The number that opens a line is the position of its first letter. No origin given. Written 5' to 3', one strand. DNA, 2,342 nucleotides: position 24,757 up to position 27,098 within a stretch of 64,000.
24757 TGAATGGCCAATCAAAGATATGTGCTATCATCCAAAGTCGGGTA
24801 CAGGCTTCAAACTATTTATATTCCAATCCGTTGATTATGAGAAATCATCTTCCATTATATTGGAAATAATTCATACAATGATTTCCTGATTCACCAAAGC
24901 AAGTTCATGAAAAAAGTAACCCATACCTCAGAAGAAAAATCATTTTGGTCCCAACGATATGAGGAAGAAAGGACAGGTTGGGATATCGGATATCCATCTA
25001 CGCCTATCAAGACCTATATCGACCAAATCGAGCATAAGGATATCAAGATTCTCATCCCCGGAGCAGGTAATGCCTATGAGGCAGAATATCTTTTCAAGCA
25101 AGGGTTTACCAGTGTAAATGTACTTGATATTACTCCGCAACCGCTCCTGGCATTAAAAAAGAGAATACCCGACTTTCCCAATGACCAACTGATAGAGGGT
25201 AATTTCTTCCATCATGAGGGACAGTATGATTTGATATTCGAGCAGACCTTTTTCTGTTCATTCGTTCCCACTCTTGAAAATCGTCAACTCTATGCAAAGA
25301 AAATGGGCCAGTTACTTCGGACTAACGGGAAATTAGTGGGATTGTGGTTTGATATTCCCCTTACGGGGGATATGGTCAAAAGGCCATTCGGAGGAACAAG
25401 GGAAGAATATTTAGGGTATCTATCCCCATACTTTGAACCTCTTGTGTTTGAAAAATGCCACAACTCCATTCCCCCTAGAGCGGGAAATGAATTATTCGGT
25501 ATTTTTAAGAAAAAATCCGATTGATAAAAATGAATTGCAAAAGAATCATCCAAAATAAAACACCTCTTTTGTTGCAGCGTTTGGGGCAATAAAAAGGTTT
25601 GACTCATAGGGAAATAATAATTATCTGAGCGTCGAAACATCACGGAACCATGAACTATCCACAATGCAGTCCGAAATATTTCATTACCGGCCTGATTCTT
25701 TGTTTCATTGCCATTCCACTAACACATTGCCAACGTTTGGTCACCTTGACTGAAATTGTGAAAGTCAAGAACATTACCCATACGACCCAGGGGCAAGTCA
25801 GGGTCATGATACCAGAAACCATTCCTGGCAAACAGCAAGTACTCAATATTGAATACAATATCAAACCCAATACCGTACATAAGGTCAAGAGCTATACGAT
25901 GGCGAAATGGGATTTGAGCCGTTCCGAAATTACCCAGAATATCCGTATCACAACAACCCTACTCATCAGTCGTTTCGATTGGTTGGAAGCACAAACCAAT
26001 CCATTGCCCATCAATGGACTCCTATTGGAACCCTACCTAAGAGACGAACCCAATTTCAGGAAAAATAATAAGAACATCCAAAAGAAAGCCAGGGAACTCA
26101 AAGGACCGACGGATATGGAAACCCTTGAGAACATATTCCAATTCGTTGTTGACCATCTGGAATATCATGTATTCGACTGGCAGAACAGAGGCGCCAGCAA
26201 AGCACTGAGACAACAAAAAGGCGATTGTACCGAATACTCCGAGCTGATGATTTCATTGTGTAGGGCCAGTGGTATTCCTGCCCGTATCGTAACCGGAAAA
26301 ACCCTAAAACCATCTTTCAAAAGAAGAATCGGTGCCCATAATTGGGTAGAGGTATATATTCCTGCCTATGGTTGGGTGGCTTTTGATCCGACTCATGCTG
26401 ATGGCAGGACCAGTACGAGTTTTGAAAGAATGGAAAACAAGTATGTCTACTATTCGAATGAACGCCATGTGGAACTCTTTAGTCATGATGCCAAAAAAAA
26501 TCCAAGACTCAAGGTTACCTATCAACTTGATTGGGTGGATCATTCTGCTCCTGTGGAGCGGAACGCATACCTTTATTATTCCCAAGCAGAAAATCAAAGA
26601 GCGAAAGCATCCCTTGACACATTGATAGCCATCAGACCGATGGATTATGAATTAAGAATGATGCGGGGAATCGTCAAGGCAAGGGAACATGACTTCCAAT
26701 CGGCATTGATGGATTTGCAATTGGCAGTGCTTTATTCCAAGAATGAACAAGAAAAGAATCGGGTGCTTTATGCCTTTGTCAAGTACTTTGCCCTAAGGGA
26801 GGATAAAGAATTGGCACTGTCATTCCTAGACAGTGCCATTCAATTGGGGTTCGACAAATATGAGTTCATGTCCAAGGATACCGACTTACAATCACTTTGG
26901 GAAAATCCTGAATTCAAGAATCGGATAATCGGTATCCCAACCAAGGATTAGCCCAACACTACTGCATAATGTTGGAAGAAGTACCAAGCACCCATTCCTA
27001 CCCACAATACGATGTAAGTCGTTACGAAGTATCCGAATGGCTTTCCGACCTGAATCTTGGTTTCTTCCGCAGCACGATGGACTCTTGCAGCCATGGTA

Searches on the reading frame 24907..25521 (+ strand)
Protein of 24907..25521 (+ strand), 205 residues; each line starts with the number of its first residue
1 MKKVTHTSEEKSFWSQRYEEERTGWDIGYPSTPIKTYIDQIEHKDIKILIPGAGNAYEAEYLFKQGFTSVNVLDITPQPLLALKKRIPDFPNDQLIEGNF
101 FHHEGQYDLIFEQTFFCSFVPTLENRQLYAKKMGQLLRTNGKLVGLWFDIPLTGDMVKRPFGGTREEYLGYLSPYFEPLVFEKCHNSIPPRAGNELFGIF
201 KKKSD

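Call 29: search_protein_families(library=pfam, proteins=[window:24907-25521:+], max_evalue=0.001)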
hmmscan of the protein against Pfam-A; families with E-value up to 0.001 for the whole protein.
window:24907-25521:+ (205 aa): 3 families
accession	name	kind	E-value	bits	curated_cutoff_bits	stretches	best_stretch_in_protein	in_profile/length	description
PF05724.17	TPMT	-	3.8e-14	53.3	26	1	11-185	3-191/218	Thiopurine S-methyltransferase (TPMT)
PF08242.18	Methyltransf_12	-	0.0002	22.5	30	1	52-143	4-98/98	Methyltransferase domain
PF08241.18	Methyltransf_11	-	0.00023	22.2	21.2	1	52-144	4-94/95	Methyltransferase domain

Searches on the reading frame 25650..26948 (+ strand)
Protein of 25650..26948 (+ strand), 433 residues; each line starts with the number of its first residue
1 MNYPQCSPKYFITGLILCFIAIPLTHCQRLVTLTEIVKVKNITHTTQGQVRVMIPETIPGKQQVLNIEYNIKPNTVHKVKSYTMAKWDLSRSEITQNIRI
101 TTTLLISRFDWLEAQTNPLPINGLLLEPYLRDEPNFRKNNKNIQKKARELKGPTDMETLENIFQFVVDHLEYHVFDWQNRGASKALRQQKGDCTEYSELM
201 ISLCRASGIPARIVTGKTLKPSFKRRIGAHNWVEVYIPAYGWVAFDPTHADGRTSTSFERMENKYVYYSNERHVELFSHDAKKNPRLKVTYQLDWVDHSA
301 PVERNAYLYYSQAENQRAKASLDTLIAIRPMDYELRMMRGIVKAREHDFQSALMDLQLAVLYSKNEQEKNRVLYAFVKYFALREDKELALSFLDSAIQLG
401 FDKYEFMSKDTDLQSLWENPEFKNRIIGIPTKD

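Call 29: search_protein_families(library=pfam, proteins=[window:25650-26948:+], max_evalue=0.001)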
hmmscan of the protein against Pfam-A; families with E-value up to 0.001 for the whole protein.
window:25650-26948:+ (433 aa): 2 families
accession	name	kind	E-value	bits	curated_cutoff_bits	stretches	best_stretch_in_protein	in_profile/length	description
PF01841.26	Transglut_core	-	3.3e-25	88.9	23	1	147-247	4-108/108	Transglutaminase-like superfamily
PF13371.12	TPR_9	-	2e-05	25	35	1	308-360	4-56/73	Tetratricopeptide repeat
